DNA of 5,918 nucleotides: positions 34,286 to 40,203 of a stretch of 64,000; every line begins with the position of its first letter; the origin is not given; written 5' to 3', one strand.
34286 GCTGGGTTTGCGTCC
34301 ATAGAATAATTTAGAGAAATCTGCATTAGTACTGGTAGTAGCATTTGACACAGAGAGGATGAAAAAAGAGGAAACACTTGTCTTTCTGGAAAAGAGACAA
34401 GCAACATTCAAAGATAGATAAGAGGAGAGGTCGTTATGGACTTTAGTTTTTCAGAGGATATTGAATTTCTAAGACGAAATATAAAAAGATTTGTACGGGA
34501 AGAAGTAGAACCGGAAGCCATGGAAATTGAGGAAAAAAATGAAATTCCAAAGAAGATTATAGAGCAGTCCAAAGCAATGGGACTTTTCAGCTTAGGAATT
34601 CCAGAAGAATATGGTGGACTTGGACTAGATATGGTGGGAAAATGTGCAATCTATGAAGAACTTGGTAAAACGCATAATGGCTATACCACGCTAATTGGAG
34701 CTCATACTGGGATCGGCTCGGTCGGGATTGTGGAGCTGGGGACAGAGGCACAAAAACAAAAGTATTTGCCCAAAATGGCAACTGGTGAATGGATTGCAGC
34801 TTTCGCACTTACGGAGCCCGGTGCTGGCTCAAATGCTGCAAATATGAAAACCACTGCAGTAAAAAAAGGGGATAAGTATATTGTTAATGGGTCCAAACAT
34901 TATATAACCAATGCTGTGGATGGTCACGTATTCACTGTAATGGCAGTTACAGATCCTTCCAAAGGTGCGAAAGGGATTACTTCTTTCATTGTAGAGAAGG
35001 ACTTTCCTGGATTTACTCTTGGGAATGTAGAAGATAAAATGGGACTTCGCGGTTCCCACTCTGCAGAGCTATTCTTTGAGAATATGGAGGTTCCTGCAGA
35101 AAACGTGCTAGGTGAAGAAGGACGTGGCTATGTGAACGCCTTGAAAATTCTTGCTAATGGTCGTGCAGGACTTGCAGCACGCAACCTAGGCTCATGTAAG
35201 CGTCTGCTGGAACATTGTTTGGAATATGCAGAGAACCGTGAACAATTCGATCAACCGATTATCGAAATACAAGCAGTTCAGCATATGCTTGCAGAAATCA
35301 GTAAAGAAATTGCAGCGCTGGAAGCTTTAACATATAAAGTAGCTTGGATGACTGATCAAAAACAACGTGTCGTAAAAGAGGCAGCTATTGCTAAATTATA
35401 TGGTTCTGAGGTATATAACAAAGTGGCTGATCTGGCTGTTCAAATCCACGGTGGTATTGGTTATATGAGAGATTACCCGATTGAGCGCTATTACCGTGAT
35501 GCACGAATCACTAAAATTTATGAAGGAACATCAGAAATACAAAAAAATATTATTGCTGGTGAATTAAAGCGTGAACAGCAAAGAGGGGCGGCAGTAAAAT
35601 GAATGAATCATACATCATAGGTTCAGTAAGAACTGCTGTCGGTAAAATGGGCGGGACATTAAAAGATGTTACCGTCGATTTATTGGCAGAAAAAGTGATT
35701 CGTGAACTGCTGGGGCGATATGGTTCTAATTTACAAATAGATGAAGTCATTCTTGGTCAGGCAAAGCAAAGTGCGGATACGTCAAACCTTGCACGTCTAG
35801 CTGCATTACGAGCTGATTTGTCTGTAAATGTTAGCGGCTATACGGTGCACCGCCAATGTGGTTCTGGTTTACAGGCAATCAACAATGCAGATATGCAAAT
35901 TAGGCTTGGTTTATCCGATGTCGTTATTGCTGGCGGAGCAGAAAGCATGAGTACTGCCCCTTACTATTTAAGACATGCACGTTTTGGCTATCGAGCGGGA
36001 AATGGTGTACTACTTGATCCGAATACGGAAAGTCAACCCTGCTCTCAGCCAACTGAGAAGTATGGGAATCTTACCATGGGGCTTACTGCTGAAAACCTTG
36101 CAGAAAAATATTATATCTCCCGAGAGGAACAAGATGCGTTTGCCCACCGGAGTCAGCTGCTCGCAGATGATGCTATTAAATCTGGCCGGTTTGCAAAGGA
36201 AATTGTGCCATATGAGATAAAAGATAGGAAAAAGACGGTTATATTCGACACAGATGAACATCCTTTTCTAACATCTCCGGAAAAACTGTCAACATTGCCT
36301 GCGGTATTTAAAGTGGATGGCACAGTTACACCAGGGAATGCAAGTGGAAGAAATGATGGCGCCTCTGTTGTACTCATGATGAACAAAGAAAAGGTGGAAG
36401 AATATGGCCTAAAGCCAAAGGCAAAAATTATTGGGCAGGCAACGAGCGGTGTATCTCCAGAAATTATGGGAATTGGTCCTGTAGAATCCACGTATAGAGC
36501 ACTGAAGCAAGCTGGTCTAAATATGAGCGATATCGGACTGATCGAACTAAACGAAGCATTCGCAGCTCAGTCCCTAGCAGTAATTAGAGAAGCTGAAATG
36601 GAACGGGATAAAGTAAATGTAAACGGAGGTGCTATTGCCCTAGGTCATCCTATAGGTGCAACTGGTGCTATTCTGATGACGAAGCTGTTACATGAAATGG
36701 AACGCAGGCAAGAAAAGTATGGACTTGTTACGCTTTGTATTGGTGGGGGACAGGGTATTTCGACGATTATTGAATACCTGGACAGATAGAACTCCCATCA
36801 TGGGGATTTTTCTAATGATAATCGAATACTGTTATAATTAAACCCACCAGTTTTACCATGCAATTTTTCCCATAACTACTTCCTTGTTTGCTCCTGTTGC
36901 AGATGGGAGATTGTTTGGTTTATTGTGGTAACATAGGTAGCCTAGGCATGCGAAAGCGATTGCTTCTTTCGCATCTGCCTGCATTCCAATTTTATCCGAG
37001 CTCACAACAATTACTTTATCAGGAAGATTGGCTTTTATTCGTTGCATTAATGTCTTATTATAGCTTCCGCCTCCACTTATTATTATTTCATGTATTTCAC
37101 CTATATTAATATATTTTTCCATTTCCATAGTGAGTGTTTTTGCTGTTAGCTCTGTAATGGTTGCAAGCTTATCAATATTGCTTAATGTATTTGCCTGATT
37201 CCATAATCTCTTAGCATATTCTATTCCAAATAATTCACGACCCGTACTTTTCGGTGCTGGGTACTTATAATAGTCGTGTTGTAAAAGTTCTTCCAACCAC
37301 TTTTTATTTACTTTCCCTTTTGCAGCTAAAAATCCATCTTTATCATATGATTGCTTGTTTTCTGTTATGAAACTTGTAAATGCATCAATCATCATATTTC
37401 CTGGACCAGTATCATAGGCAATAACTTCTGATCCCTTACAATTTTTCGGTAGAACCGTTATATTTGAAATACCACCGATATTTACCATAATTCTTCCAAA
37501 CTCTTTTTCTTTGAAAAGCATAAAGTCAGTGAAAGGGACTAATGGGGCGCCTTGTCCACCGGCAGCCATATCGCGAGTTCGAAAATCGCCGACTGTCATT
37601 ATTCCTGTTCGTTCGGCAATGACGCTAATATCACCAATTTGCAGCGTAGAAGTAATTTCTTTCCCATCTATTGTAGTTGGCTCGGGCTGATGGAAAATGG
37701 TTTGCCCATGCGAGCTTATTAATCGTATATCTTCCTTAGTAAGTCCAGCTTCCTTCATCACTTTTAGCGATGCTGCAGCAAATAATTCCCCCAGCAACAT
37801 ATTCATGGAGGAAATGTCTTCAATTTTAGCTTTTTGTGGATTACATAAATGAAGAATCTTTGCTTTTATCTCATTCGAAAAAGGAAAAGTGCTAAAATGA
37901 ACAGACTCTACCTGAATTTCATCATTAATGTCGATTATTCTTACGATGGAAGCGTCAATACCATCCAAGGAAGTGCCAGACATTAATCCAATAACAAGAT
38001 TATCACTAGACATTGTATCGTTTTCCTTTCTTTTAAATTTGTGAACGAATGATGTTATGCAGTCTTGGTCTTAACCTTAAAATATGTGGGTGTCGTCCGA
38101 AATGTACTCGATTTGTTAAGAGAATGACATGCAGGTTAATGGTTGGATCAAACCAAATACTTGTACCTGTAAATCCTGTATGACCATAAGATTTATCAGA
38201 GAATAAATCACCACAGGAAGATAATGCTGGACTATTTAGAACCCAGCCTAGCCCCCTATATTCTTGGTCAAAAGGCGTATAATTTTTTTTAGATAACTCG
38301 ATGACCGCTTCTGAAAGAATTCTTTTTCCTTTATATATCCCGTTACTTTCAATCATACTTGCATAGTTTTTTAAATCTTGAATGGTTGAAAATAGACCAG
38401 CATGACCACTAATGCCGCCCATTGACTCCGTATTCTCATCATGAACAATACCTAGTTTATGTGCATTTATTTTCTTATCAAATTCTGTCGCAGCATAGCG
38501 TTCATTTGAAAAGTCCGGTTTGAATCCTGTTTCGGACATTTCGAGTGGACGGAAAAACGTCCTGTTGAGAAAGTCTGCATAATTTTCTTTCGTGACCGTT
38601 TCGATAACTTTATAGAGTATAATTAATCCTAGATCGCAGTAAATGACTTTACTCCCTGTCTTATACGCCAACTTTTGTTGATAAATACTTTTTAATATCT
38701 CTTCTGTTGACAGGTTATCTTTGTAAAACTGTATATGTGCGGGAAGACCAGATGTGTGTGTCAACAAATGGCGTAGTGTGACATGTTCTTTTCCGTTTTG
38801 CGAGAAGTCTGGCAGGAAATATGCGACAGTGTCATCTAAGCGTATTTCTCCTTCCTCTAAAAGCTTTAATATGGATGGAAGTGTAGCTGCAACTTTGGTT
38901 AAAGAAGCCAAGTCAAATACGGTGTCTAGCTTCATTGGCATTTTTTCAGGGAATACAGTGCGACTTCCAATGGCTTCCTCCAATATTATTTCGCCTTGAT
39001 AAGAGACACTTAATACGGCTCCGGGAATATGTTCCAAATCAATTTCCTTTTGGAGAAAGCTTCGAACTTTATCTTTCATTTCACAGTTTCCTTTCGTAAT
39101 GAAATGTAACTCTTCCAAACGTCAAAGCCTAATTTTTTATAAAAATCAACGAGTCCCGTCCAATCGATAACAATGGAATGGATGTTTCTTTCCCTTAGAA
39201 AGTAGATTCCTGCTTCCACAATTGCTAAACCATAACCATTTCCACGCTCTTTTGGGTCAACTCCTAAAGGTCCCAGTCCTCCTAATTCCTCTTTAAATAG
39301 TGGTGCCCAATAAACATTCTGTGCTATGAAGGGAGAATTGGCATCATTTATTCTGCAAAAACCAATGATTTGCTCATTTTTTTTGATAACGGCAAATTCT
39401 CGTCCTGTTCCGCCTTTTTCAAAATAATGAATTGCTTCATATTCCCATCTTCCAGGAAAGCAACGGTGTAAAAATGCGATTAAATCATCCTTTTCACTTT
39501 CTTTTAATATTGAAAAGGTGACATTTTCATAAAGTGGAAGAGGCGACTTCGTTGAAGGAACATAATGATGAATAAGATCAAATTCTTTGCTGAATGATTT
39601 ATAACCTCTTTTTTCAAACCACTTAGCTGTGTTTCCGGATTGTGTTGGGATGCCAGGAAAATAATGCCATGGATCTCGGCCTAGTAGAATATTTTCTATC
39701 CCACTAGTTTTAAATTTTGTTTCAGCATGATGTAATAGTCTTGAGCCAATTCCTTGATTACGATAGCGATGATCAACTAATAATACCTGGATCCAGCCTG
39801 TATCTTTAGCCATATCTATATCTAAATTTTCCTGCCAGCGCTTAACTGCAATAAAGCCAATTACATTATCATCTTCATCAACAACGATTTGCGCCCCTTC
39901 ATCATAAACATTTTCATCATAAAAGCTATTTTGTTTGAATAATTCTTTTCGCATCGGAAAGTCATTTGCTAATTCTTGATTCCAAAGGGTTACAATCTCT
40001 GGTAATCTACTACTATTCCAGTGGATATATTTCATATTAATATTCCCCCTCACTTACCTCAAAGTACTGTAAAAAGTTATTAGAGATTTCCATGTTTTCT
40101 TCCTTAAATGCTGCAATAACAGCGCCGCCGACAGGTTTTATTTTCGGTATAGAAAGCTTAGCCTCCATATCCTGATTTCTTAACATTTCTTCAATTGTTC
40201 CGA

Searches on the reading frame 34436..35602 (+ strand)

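Call 24: search_protein_families(library=pfam, proteins=[window:34436-35602:+], max_evalue=0.00001)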
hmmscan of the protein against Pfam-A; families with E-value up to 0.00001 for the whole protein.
window:34436-35602:+ (388 aa): 4 families
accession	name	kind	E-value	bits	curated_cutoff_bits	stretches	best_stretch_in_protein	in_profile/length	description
PF00441.29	Acyl-CoA_dh_1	-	6e-50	169.7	22.4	1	229-375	1-147/150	Acyl-CoA dehydrogenase, C-terminal domain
PF02771.21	Acyl-CoA_dh_N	-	3.5e-34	118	22.9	1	6-118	1-113/113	Acyl-CoA dehydrogenase, N-terminal domain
PF02770.24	Acyl-CoA_dh_M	-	1e-26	93.3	33.3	1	122-217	1-97/97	Acyl-CoA dehydrogenase, middle domain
PF08028.16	Acyl-CoA_dh_2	-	7e-19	68.9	22.7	1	245-366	2-133/134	Acyl-CoA dehydrogenase, C-terminal domain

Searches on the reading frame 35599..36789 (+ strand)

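Call 24: search_protein_families(library=pfam, proteins=[window:35599-36789:+], max_evalue=0.00001)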
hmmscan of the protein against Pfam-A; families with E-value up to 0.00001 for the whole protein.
window:35599-36789:+ (396 aa): 3 families
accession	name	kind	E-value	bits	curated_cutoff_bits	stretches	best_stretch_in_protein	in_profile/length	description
PF00108.29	Thiolase_N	-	7.1e-70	235.8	26.4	1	5-263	2-259/260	Thiolase, N-terminal domain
PF02803.24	Thiolase_C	-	1.9e-46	157.1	27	1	271-392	1-122/123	Thiolase, C-terminal domain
PF00109.32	ketoacyl-synt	-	4.9e-06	26.8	20.8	0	60-123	145-210/252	Beta-ketoacyl synthase, N-terminal domain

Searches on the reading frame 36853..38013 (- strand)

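Call 24: search_protein_families(library=pfam, proteins=[window:36853-38013:-], max_evalue=0.00001)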
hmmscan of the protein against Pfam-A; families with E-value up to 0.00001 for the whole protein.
window:36853-38013:- (386 aa): 1 family
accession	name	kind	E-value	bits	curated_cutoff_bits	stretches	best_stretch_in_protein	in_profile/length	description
PF03702.20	AnmK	-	9.9e-113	377.4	24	1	6-384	2-364/367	Anhydro-N-acetylmuramic acid kinase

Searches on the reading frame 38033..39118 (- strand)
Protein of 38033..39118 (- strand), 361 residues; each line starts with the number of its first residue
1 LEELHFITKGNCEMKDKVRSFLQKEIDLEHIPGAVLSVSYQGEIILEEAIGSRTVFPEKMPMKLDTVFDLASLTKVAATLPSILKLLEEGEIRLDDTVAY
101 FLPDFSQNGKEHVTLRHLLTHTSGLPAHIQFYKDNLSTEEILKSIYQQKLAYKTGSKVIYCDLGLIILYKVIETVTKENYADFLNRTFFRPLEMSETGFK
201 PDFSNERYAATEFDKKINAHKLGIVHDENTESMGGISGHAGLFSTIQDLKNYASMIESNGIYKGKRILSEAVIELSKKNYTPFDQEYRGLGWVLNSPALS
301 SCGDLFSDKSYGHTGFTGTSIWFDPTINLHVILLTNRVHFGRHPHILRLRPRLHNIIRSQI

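Call 24: search_protein_families(library=pfam, proteins=[window:38033-39118:-], max_evalue=0.00001)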
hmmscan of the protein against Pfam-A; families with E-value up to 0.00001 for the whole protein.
window:38033-39118:- (361 aa): 1 family
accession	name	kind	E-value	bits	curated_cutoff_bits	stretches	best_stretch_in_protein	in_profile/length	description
PF00144.29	Beta-lactamase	-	2.7e-62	211.3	27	1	27-340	10-313/329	Beta-lactamase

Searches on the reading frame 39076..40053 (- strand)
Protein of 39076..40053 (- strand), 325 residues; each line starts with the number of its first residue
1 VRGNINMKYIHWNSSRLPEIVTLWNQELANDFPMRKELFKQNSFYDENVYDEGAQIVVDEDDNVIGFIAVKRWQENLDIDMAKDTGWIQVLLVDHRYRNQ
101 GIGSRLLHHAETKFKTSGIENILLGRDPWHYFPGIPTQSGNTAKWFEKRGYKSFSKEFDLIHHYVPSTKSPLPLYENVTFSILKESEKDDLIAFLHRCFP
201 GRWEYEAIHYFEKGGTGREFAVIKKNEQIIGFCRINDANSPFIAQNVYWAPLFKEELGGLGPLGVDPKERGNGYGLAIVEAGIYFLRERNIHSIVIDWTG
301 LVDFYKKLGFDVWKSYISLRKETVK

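Call 24: search_protein_families(library=pfam, proteins=[window:39076-40053:-], max_evalue=0.00001)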
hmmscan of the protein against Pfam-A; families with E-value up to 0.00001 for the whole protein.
window:39076-40053:- (325 aa): 5 families
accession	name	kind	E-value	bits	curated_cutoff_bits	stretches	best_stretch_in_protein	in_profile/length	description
PF00583.31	Acetyltransf_1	-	4.2e-27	95.2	20.7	2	31-124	11-98/116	Acetyltransferase (GNAT) family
PF13508.13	Acetyltransf_7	-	4.8e-21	75.4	27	2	56-152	6-83/84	Acetyltransferase (GNAT) domain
PF13673.13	Acetyltransf_10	-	1.2e-12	48.4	23.6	1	55-120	33-86/128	Acetyltransferase (GNAT) domain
PF13527.13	Acetyltransf_9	-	4.1e-10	40.2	25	0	183-312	5-126/127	Acetyltransferase (GNAT) domain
PF08445.16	FR47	-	9.7e-08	32.3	22.1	0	252-313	16-80/86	FR47-like protein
